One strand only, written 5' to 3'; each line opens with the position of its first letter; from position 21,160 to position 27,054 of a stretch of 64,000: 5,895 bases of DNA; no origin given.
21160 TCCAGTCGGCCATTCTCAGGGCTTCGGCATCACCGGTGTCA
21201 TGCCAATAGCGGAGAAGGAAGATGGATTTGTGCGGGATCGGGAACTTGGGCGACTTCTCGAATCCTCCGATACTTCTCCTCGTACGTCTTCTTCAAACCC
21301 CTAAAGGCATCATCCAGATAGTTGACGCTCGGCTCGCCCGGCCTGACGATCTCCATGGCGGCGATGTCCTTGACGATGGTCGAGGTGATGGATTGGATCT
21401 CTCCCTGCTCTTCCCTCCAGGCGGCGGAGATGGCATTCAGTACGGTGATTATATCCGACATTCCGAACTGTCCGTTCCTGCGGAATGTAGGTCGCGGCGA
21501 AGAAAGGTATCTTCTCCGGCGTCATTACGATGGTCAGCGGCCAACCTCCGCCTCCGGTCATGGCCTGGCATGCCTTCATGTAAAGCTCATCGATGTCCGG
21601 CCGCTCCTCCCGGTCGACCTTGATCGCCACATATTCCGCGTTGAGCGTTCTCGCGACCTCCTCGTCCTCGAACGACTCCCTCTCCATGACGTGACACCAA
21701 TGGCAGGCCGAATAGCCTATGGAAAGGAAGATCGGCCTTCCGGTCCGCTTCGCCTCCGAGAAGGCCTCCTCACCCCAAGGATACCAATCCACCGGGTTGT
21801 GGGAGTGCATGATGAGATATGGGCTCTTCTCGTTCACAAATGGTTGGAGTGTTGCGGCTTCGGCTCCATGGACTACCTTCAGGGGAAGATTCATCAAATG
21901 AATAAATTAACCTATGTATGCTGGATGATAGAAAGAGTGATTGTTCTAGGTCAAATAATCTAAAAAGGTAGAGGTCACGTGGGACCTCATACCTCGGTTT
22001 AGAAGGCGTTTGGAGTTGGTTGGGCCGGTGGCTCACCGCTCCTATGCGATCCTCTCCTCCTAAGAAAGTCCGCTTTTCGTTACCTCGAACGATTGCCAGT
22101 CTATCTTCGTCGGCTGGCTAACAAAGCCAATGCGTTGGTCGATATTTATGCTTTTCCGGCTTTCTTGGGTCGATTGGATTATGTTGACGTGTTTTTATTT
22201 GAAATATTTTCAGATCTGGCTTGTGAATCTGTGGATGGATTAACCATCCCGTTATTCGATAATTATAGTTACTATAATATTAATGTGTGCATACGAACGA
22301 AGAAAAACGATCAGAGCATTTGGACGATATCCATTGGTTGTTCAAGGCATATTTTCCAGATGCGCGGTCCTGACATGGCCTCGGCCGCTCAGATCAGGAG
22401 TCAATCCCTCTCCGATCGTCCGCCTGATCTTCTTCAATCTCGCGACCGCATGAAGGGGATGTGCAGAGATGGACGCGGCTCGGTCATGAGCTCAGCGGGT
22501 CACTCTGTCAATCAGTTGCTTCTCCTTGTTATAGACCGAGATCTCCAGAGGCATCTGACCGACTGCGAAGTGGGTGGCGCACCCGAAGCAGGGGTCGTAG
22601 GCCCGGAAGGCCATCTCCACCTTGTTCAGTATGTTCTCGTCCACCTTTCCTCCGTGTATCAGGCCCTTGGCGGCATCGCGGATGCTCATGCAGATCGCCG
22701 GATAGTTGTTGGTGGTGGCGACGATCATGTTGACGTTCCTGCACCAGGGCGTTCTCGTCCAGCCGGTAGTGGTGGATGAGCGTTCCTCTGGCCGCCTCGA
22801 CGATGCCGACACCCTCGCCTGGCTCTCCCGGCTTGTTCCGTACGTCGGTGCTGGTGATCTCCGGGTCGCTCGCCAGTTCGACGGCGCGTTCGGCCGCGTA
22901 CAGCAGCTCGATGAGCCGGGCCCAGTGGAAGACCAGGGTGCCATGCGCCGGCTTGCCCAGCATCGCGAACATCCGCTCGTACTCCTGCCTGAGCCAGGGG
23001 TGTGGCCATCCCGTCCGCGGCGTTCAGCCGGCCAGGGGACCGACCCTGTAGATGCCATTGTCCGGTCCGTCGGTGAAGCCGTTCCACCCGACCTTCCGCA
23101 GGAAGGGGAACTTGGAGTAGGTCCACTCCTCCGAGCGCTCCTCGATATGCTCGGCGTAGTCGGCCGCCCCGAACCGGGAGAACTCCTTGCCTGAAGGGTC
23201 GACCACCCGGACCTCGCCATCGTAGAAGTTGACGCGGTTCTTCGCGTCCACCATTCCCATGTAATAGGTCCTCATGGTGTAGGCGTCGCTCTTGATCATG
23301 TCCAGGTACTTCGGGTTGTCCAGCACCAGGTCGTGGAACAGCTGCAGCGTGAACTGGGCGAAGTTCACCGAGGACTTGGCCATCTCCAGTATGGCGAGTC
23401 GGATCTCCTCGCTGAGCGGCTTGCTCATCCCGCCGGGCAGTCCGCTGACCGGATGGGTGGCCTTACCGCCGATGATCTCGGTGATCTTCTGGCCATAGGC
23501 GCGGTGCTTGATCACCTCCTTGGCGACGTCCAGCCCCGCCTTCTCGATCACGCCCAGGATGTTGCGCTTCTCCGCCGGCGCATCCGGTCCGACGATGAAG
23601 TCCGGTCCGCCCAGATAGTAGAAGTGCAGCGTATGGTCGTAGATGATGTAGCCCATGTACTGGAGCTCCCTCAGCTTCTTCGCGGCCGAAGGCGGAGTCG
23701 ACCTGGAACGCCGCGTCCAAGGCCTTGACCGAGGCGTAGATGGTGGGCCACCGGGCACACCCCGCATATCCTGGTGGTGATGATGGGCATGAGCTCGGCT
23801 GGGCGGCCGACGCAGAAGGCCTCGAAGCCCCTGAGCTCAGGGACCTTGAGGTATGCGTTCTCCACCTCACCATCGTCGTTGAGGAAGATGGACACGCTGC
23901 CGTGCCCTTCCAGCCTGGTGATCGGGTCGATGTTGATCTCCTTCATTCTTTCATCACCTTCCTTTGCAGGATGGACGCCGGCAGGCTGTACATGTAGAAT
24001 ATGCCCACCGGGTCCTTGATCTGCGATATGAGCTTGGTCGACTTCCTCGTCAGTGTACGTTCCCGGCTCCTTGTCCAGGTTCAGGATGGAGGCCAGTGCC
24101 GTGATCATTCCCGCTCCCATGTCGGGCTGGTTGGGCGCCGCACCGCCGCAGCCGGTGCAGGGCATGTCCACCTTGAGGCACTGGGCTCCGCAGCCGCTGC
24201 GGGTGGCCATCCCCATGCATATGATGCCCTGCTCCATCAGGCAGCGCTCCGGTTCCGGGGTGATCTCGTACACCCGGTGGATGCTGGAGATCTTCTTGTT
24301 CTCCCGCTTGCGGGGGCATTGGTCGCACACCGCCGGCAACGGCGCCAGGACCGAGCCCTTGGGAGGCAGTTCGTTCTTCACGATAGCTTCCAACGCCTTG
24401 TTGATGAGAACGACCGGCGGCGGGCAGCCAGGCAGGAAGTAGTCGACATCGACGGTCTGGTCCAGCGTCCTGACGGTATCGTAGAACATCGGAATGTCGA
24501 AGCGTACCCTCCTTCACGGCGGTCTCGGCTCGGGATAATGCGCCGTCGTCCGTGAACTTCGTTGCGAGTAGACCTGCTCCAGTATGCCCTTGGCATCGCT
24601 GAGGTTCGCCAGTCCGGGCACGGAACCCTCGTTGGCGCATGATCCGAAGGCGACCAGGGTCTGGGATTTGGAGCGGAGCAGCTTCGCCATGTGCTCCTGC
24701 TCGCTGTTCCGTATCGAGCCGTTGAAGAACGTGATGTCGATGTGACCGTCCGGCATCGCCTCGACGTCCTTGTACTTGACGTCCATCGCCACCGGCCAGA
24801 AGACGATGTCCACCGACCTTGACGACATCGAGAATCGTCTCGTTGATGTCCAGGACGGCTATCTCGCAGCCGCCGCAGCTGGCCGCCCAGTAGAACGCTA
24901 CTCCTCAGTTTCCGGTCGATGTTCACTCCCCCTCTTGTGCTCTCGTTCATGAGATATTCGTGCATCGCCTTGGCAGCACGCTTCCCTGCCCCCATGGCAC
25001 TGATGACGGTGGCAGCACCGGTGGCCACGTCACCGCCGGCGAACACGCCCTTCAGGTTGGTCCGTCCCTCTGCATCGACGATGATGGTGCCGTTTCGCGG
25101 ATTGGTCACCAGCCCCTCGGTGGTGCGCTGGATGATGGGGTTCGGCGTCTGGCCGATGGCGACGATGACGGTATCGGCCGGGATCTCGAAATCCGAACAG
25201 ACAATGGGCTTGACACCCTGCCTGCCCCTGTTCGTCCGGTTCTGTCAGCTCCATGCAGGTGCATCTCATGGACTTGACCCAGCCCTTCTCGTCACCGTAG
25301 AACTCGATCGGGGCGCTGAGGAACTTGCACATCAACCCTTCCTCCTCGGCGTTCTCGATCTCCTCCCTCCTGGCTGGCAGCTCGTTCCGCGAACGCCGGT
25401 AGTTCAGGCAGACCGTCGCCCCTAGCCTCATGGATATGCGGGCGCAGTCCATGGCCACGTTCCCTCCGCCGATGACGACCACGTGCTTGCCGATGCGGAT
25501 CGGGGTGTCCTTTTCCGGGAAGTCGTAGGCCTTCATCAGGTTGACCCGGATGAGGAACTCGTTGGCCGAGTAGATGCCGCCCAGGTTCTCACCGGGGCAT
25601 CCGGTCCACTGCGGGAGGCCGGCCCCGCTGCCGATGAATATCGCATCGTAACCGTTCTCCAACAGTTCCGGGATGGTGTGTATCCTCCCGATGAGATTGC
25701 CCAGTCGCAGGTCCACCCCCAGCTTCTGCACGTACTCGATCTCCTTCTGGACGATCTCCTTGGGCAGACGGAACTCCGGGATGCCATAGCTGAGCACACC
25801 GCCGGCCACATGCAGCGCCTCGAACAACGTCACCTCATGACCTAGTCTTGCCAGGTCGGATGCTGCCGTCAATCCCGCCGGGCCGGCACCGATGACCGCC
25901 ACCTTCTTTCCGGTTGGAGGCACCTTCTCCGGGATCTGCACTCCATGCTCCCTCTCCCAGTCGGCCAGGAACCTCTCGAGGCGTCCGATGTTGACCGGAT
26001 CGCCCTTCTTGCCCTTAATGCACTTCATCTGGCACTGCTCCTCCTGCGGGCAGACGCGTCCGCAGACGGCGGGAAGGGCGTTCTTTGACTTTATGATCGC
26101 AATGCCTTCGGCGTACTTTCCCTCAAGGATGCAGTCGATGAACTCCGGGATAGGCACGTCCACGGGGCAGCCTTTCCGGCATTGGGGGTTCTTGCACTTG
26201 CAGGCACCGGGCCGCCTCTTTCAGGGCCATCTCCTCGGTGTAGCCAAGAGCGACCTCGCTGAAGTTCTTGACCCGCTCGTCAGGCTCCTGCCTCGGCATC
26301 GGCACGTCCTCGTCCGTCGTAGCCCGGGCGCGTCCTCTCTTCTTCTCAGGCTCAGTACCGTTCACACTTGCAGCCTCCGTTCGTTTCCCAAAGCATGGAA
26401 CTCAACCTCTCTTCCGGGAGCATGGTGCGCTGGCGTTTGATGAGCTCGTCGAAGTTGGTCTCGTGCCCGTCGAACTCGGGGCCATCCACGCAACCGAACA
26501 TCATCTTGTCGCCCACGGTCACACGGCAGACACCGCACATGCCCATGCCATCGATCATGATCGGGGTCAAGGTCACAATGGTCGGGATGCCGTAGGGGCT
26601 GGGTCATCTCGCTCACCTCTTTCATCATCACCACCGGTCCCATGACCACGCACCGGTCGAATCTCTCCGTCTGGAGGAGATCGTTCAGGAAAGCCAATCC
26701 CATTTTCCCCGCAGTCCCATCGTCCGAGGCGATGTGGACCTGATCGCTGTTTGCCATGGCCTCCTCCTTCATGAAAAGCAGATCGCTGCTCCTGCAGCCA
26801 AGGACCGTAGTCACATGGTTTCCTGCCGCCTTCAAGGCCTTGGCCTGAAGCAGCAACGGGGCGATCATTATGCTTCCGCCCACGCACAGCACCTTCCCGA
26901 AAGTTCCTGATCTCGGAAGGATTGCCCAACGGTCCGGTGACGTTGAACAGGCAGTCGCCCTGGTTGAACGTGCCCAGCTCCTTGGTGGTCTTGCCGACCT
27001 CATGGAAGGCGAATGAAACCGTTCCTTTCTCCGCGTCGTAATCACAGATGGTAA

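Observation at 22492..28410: Operon coupling an Mvh-type [NiFe] hydrogenase to NfnAB-like subunits through an MvhD-polyferredoxin fusion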

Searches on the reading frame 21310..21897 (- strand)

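Call 42: search_protein_families(library=pfam, proteins=[window:21310-21897:-], max_evalue=0.001)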
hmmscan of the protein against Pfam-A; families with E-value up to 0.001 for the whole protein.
window:21310-21897:- (195 aa): 2 families
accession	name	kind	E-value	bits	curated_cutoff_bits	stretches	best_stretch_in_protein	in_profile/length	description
PF03190.21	Thioredox_DsbH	-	8.1e-66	221.4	27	1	21-149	5-133/163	Protein of unknown function, DUF255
PF13899.12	Thioredoxin_7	-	3.8e-11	43.4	27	1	37-101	1-65/83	Thioredoxin-like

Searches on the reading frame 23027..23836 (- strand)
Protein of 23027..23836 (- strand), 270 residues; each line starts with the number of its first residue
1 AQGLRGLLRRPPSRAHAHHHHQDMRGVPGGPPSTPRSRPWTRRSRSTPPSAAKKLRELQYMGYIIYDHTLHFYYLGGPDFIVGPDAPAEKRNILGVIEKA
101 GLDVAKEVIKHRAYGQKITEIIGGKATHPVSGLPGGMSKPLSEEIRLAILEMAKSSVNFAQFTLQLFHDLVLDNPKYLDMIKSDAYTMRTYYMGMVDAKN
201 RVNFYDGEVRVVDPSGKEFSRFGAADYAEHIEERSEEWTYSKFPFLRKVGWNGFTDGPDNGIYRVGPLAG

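Call 8: search_protein_families(library=pfam, proteins=[window:23027-23836:-], max_evalue=0.01)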
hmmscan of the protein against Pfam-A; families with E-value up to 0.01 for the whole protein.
window:23027-23836:- (270 aa): 1 family
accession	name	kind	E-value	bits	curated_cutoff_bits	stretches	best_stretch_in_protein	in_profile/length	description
PF00374.24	NiFeSe_Hases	-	1.3e-06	28.1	25.8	0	47-81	45-79/508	Nickel-dependent hydrogenase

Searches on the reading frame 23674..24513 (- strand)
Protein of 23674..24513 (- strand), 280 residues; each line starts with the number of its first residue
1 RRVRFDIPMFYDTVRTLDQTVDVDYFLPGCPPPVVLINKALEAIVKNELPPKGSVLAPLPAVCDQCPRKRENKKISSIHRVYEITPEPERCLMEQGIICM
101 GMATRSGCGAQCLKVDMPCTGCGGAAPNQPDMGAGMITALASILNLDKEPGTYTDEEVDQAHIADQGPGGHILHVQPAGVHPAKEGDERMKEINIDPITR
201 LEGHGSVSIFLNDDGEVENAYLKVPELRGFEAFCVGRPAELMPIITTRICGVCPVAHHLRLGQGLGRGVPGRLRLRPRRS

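Call 8: search_protein_families(library=pfam, proteins=[window:23674-24513:-], max_evalue=0.01)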
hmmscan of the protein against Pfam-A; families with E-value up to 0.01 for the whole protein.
window:23674-24513:- (280 aa): 1 family
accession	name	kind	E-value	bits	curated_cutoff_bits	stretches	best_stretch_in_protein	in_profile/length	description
PF00374.24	NiFeSe_Hases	-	0.00073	19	25.8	1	228-259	1-32/508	Nickel-dependent hydrogenase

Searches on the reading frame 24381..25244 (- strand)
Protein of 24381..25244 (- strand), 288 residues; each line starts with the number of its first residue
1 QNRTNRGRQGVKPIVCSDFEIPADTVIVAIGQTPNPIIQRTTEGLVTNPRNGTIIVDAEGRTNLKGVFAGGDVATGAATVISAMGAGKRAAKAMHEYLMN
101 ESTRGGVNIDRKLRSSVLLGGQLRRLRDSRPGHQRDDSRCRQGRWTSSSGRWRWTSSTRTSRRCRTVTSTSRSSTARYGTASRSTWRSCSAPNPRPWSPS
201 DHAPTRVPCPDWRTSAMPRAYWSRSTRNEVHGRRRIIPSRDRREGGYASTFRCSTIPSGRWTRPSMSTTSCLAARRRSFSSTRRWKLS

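Call 7: search_protein_families(library=pfam, proteins=[window:24381-25244:-], max_evalue=0.01)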
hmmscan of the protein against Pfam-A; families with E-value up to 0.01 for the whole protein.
window:24381-25244:- (288 aa): 1 family
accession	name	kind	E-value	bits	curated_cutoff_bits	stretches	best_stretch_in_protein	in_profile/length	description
PF07992.20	Pyr_redox_2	-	1.5e-12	48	26.1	1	20-87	225-291/291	Pyridine nucleotide-disulphide oxidoreductase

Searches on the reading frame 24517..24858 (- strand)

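Call 8: search_protein_families(library=pfam, proteins=[window:24517-24858:-], max_evalue=0.01)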
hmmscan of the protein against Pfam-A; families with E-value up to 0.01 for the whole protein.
window:24517-24858:- (114 aa): 1 family
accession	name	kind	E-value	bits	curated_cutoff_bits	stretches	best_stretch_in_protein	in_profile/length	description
PF01058.29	Oxidored_q6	-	2.2e-10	40.8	27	1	10-87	17-90/128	NADH ubiquinone oxidoreductase, 20 Kd subunit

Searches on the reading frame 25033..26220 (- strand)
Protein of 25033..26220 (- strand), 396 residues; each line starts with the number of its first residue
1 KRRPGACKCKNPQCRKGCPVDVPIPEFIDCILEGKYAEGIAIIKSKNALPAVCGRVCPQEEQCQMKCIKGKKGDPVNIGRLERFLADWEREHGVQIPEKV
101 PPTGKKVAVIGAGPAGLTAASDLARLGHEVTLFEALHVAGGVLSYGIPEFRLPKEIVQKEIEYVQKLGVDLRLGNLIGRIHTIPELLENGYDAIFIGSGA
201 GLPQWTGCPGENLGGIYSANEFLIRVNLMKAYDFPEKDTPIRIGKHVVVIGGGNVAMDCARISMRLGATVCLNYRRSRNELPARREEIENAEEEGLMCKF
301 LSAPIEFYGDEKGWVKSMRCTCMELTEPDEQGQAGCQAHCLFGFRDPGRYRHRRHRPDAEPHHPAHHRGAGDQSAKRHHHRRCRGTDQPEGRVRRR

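Call 7: search_protein_families(library=pfam, proteins=[window:25033-26220:-], max_evalue=0.01)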
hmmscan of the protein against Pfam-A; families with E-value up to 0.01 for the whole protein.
window:25033-26220:- (396 aa): 18 families
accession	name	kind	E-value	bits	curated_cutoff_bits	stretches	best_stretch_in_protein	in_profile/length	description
PF14691.11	Fer4_20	-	9.4e-32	109.6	25.8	1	8-93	26-112/113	Dihydroprymidine dehydrogenase domain II, 4Fe-4S cluster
PF07992.20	Pyr_redox_2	-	6.1e-22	78.8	26.1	1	105-312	1-214/291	Pyridine nucleotide-disulphide oxidoreductase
PF00070.33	Pyr_redox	-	1.3e-12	48.5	22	2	106-137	1-32/82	Pyridine nucleotide-disulphide oxidoreductase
PF13738.12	Pyr_redox_3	-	2.3e-09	37.4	30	1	244-278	164-198/305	Pyridine nucleotide-disulphide oxidoreductase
PF12831.13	FAD_oxidored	-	7.1e-09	35.9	27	1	107-147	2-42/416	FAD dependent oxidoreductase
PF01262.27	AlaDh_PNT_C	-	1.1e-08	35.2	23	1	105-134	29-58/214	Alanine dehydrogenase/PNT, C-terminal domain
PF13450.12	NAD_binding_8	-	4.8e-08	33.6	21.9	1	109-143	1-35/68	NAD(P)-binding Rossmann-like domain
PF01134.28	GIDA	-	3.7e-07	30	22.1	1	106-134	1-29/391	Glucose inhibited division protein A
PF03486.20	HI0933_like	-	4.1e-06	26.9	50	1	106-137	2-33/244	HI0933-like protein Rossmann domain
PF01266.30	DAO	-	1.1e-05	25.6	27.9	1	106-139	1-35/353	FAD dependent oxidoreductase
PF13241.12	NAD_binding_7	-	2.1e-05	25.5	22.1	0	244-272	7-35/104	Putative NAD(P)-binding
PF01946.23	Thi4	-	9.6e-05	22.2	26.2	1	106-160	19-72/235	Thi4 family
PF01593.30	Amino_oxidase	-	0.00013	21.9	19.8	1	115-141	2-28/443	Flavin containing amine oxidoreductase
PF01494.25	FAD_binding_3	-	0.00013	21.7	22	1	106-136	3-33/349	FAD binding domain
PF00890.30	FAD_binding_2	-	0.00021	21.1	20.4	1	107-141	2-36/414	FAD binding domain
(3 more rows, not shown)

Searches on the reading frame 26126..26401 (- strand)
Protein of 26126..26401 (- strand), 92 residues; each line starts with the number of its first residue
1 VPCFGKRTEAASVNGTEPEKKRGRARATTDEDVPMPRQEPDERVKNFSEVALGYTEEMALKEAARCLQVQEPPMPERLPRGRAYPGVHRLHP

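Call 7: search_protein_families(library=pfam, proteins=[window:26126-26401:-], max_evalue=0.01)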
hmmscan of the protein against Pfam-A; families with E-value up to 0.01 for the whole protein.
window:26126-26401:- (92 aa): 1 family
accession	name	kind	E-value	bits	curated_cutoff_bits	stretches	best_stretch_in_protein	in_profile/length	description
PF14691.11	Fer4_20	-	1e-05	25.8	25.8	1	43-77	1-35/113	Dihydroprymidine dehydrogenase domain II, 4Fe-4S cluster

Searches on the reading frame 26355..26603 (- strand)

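Call 7: search_protein_families(library=pfam, proteins=[window:26355-26603:-], max_evalue=0.01)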
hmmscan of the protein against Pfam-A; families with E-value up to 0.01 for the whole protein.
window:26355-26603:- (83 aa): 1 family
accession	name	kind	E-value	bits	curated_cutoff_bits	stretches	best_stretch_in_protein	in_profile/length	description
PF10418.14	DHODB_Fe-S_bind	-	1.4e-11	44.4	23.9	1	14-48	2-39/41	Iron-sulfur cluster binding domain of dihydroorotate dehydrogenase B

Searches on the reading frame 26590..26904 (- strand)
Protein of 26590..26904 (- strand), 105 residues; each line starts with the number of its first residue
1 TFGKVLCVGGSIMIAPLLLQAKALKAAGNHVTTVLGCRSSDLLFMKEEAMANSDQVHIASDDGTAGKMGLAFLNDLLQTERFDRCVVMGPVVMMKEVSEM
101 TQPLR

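Call 80: search_protein_representatives(protein=window:26590-26904:-)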
Query: 105 residues. Proteins with E-value up to 0.001 (for the whole library): 810; up to 1e-10: 105; up to 1e-30: 0. The best 150 are listed.
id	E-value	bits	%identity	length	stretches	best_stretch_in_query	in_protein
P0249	8.0e-24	99.9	48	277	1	2-103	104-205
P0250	5.3e-22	94.1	41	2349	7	23-49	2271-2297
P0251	4.4e-21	91.1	70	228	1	2-70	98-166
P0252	2.1e-20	88.9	80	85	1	50-105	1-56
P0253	3.9e-17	78.5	42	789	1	2-98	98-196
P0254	1.0e-16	77.1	45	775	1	2-102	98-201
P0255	1.2e-16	76.9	42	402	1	2-102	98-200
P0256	2.2e-16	76.0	41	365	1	2-102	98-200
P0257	2.5e-16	75.9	43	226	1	3-102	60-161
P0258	3.1e-16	75.6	45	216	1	4-103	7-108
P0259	3.4e-16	75.5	57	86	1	13-80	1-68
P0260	4.7e-16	75.0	41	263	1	2-104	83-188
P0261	5.6e-16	74.8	44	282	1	4-103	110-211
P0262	6.4e-16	74.6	42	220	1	2-102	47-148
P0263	9.7e-16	74.0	44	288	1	2-103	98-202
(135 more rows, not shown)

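Call 82: find_encoding_contigs(protein=P0249, flank=8000, max_places=3)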
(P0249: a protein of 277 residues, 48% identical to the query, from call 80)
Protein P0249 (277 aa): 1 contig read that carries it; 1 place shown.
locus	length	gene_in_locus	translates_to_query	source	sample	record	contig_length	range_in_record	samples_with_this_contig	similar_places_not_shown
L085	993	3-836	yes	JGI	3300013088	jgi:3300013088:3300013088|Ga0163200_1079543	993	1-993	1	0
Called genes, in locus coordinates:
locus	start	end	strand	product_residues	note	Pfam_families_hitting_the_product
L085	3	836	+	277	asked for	PF10418:DHODB_Fe-S_bind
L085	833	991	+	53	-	?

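Call 83: find_homologous_proteins(query=P0249, max_evalue=1e-20)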
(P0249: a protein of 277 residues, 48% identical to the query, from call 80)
Query P0249 (277 aa): 7997 proteins with E <= 1e-20 among 8000 candidates; the best 120 are listed.
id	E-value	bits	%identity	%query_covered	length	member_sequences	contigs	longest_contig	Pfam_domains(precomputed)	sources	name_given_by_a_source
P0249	8.9e-183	624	100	100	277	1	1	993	PF10418.15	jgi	-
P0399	3.2e-182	622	100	100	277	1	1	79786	PF10418.15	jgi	jgi:ferredoxin--NADP+ reductase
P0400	3.2e-165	566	92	98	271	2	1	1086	PF10418.15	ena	-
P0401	1.4e-163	561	92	98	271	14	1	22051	PF10418.15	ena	-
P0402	7.9e-162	555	88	100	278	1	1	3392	PF10418.15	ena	-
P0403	2.8e-161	553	88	100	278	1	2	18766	PF10418.15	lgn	-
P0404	2.9e-161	553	88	100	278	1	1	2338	PF10418.15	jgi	jgi:ferredoxin--NADP+ reductase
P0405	1.0e-160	551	89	98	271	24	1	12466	PF10418.15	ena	-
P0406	1.5e-160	551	90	98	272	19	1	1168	PF10418.15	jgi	jgi:ferredoxin--NADP+ reductase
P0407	2.5e-160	550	87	100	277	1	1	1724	PF10418.15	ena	-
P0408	4.9e-160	549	87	100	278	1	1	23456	PF10418.15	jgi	jgi:ferredoxin--NADP+ reductase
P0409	5.2e-160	549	87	100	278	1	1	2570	PF10418.15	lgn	-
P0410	7.0e-160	549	89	98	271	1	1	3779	PF10418.15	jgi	jgi:ferredoxin/flavodoxin---NADP+ reductase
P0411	7.1e-160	549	87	100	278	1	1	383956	PF10418.15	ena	-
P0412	2.2e-158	544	86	100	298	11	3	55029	PF10418.15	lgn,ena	-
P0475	5.2e-118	411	66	97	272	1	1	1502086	PF10418.15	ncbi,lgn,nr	ncbi:MAG: sulfide/dihydroorotate dehydrogenase-like FAD/NAD-binding protein [Candidatus Bathyarchaeo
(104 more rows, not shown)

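Call 84: find_encoding_contigs(protein=P0399, flank=8000, max_places=1)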
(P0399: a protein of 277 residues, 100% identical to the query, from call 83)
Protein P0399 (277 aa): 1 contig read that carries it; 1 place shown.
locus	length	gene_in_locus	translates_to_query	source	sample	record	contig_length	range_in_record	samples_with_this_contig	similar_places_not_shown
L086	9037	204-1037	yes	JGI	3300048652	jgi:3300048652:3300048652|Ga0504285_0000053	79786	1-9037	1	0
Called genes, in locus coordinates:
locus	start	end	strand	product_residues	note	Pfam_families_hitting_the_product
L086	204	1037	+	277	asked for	PF10418:DHODB_Fe-S_bind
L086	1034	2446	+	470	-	PF14691:Fer4_20, PF02826:2-Hacid_dh_C (faint), PF01266:DAO (faint), PF07992:Pyr_redox_2, PF13450:NAD_binding_8, PF13738:Pyr_redox_3 (weak), PF00070:Pyr_redox (weak)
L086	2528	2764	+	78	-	PF01037:AsnC_trans_reg (weak)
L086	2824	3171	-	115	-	-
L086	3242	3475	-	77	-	PF01037:AsnC_trans_reg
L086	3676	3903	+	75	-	-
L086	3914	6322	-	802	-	PF00037:Fer4, PF13183:Fer4_8 (weak), PF13187:Fer4_9, PF00037:Fer4, PF12838:Fer4_7, PF13187:Fer4_9, PF14697:Fer4_21, PF02662:FlpD, +12 more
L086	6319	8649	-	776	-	PF07992:Pyr_redox_2 (weak), PF12831:FAD_oxidored, PF13187:Fer4_9 (faint), PF00037:Fer4 (weak), PF07992:Pyr_redox_2, PF14697:Fer4_21 (weak), PF12838:Fer4_7 (weak), PF02662:FlpD, +6 more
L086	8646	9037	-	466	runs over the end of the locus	PF27537:HoxH (faint), PF00374:NiFeSe_Hases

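Call 85: find_encoding_contigs(protein=P0475, flank=8000, max_places=1)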
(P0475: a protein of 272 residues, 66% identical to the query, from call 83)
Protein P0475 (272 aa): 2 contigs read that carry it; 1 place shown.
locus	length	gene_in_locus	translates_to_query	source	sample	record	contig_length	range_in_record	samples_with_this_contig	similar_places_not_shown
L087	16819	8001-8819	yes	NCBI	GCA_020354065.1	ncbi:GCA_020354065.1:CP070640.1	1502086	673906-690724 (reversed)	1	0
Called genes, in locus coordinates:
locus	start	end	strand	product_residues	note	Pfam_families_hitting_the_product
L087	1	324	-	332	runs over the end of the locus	-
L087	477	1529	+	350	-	PF01699:Na_Ca_ex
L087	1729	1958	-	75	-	-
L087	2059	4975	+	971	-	PF00037:Fer4, PF12838:Fer4_7, PF13484:Fer4_16 (weak), PF07992:Pyr_redox_2, PF00890:FAD_binding_2 (weak), PF00037:Fer4, PF12838:Fer4_7, PF13237:Fer4_10, +8 more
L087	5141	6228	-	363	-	PF02516:STT3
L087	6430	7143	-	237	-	PF00149:Metallophos, PF12850:Metallophos_2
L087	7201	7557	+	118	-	-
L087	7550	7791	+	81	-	PF20695:UbiD_N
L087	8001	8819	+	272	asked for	PF10418:DHODB_Fe-S_bind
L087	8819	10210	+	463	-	PF14691:Fer4_20, PF01262:AlaDh_PNT_C (faint), PF01266:DAO (weak), PF03807:F420_oxidored (faint), PF07992:Pyr_redox_2, PF13450:NAD_binding_8, PF13738:Pyr_redox_3 (weak), PF00070:Pyr_redox (weak), +1 more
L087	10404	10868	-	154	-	PF02915:Rubrerythrin (faint), PF03405:FA_desaturase_2 (weak)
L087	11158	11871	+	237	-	PF03807:F420_oxidored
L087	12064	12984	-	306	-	PF08271:Zn_Ribbon_TF, PF00134:Cyclin_N (faint), PF00382:TFIIB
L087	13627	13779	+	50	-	-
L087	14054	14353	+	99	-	PF14947:HTH_45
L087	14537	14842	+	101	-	PF14947:HTH_45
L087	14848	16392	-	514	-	PF03853:YjeF_N, PF01256:Carb_kinase, PF02110:HK (weak)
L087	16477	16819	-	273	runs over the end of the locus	PF00702:Hydrolase, PF13419:HAD_2, PF13242:Hydrolase_like (faint)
